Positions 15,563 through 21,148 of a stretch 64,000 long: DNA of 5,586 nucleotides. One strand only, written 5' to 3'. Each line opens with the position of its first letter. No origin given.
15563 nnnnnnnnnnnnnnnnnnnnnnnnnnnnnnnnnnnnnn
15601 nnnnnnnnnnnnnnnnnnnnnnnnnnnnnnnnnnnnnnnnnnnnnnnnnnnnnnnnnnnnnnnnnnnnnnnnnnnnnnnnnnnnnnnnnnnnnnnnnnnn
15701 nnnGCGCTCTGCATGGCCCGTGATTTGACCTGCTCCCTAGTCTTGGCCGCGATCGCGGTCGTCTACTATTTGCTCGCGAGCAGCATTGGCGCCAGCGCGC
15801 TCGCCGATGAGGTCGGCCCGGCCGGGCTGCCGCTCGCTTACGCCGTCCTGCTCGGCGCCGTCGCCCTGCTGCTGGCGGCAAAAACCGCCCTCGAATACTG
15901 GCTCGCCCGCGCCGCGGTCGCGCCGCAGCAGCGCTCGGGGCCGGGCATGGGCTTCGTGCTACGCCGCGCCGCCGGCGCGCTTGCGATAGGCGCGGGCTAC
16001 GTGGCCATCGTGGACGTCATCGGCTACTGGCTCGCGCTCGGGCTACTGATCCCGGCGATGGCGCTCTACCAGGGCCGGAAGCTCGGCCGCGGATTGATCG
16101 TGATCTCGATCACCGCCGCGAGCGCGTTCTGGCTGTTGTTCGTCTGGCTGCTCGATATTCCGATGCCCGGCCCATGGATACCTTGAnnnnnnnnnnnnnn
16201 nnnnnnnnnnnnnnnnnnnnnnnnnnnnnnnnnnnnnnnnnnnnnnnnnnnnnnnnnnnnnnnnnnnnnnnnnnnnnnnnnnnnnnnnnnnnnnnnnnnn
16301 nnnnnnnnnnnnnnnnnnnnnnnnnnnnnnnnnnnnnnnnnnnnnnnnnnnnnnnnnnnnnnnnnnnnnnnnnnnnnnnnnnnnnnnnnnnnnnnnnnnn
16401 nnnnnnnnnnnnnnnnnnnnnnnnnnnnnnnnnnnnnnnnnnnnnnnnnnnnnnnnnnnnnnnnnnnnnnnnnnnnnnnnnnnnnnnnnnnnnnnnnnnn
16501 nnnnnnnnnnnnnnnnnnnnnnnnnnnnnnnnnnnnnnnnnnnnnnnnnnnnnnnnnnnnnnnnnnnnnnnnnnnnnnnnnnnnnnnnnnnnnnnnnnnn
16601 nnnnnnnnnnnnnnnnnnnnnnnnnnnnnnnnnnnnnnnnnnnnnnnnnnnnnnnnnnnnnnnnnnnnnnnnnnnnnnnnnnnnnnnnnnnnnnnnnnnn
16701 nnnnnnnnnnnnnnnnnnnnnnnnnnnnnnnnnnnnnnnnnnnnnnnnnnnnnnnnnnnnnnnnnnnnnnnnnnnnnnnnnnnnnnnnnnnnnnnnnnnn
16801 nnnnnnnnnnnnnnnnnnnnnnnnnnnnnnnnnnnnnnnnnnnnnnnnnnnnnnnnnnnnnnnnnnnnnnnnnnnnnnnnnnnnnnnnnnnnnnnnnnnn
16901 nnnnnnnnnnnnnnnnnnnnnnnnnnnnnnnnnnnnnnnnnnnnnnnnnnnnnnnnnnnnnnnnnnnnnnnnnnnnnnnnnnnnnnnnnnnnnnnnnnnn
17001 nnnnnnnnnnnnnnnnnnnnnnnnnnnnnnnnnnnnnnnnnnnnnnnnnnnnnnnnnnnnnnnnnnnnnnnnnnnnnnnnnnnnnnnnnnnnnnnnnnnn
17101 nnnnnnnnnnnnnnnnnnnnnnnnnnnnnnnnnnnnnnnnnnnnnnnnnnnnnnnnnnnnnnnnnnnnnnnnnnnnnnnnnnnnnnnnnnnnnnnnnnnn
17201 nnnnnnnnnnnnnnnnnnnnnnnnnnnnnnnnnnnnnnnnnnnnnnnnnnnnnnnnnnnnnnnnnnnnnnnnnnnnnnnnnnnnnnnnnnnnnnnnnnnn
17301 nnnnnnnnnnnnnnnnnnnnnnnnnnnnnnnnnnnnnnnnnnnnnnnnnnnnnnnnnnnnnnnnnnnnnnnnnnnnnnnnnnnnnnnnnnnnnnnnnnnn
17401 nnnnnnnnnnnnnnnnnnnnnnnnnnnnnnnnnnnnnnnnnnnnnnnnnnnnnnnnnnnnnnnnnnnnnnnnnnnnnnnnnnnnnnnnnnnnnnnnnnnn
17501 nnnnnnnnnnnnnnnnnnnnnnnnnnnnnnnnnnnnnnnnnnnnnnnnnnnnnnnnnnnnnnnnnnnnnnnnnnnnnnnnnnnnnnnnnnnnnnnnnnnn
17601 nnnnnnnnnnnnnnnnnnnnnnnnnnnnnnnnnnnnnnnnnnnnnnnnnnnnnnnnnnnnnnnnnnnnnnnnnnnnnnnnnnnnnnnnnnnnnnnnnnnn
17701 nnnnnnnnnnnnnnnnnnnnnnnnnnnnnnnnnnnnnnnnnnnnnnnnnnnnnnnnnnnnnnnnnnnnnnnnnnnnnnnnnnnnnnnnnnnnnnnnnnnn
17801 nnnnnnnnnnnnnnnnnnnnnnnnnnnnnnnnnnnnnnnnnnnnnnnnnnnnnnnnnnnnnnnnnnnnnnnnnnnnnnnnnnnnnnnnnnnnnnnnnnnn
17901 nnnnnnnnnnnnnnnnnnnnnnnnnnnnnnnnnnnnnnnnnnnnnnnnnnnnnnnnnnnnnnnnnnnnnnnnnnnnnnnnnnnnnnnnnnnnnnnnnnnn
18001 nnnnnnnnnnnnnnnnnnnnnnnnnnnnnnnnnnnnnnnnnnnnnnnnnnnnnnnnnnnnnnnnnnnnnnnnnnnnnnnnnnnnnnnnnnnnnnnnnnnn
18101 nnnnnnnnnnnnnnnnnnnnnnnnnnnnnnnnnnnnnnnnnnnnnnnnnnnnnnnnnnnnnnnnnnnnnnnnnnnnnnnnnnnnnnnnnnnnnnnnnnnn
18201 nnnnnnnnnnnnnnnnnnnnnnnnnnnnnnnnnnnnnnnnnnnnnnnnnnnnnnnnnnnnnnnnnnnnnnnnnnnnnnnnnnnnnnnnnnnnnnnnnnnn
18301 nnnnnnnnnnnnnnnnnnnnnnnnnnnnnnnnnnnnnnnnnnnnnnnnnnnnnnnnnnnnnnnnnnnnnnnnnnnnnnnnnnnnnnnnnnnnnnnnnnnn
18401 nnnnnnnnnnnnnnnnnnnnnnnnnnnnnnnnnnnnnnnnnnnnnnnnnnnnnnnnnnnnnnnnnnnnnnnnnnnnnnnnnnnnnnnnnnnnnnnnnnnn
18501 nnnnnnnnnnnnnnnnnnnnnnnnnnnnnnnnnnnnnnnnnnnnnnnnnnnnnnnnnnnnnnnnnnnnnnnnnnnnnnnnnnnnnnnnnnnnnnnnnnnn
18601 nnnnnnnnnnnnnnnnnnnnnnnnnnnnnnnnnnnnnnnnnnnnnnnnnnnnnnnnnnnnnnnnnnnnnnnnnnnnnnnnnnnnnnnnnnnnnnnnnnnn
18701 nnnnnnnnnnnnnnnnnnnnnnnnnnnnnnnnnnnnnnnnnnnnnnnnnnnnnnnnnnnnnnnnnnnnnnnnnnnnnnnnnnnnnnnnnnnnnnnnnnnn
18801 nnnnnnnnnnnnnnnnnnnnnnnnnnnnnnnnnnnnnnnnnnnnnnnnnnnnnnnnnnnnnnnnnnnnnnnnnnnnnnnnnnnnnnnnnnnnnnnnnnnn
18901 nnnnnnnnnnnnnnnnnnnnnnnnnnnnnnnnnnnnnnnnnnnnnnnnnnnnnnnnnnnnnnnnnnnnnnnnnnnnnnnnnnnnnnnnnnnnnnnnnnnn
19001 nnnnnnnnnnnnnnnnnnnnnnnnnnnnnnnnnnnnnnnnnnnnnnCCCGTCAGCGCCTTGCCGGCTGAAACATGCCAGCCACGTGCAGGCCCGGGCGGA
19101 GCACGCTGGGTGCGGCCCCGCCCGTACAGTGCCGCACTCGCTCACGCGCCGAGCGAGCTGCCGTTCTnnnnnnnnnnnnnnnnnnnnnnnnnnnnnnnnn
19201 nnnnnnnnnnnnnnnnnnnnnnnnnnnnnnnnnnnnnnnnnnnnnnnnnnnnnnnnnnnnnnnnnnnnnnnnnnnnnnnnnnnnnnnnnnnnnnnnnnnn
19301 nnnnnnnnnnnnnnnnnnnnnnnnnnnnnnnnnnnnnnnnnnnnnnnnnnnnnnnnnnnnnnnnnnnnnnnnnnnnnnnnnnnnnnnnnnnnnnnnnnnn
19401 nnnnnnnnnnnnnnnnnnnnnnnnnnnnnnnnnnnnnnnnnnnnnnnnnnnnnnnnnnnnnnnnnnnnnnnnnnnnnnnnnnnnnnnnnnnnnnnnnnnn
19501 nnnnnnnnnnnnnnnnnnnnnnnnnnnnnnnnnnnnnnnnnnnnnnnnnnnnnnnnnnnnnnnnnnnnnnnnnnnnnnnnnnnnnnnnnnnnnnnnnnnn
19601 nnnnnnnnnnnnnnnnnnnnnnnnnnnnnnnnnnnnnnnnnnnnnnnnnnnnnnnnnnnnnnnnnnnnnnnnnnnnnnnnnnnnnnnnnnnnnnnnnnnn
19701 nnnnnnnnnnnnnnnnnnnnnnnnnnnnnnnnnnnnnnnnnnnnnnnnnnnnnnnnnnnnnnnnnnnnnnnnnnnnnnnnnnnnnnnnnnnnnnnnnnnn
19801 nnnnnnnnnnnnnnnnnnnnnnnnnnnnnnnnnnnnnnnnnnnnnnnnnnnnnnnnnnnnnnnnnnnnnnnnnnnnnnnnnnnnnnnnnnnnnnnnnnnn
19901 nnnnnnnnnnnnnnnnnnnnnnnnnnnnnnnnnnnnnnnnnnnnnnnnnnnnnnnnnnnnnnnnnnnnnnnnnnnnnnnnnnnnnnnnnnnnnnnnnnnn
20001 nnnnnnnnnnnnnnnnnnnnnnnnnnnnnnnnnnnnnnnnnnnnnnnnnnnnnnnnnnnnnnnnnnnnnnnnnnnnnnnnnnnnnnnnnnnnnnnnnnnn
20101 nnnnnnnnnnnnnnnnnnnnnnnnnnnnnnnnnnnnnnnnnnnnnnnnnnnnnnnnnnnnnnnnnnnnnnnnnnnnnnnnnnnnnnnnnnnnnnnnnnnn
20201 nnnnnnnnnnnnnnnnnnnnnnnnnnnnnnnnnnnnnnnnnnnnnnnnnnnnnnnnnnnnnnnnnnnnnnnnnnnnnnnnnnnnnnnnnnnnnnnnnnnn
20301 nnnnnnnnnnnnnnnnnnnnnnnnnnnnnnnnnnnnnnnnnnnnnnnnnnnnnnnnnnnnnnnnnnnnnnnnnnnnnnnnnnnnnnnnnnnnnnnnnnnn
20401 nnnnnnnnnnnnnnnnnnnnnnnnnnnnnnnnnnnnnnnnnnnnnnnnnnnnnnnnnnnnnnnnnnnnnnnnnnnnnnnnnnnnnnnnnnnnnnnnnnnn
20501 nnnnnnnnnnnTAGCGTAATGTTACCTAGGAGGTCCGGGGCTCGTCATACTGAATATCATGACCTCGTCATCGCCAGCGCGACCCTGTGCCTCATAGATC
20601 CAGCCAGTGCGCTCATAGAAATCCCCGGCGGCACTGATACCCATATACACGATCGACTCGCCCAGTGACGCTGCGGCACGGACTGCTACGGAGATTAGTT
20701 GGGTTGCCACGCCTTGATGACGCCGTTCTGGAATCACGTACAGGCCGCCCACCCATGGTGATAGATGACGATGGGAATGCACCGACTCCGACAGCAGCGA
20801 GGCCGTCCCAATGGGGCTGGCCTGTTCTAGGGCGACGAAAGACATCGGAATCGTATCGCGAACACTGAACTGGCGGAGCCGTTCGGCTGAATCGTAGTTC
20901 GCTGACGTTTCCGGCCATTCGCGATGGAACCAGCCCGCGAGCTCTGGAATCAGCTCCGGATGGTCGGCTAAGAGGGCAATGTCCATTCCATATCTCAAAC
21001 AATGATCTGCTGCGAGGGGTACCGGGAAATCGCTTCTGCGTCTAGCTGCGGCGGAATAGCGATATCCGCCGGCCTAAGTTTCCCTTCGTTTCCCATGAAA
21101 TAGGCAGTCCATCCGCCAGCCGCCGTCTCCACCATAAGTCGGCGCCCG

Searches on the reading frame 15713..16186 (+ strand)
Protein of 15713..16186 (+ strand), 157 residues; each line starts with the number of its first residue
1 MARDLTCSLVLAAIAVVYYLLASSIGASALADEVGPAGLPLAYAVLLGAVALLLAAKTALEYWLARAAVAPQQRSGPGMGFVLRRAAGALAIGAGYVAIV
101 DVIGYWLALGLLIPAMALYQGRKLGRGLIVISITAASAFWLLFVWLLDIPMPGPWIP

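Call 86: search_protein_families(library=pfam, proteins=[window:15713-16186:+], max_evalue=0.0001)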
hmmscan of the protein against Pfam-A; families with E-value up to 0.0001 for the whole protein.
window:15713-16186:+ (157 aa): 1 family
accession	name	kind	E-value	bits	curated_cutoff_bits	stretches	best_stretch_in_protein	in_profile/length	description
PF07331.16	TctB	-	2.1e-12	47.8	29.1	1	8-152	4-137/137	Tripartite tricarboxylate transporter TctB family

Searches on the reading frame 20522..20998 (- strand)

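Call 86: search_protein_families(library=pfam, proteins=[window:20522-20998:-], max_evalue=0.0001)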
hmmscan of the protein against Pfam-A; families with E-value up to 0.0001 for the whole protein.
window:20522-20998:- (158 aa): 4 families
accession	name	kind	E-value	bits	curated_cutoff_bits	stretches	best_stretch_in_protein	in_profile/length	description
PF00583.31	Acetyltransf_1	-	3.5e-09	37.4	20.7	1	19-132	3-115/116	Acetyltransferase (GNAT) family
PF13508.13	Acetyltransf_7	-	1.3e-08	35.5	27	1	54-133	6-82/84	Acetyltransferase (GNAT) domain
PF13527.13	Acetyltransf_9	-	4.4e-05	23.9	25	1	72-133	64-124/127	Acetyltransferase (GNAT) domain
PF13673.13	Acetyltransf_10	-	9.7e-05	22.8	23.6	0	52-134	32-108/128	Acetyltransferase (GNAT) domain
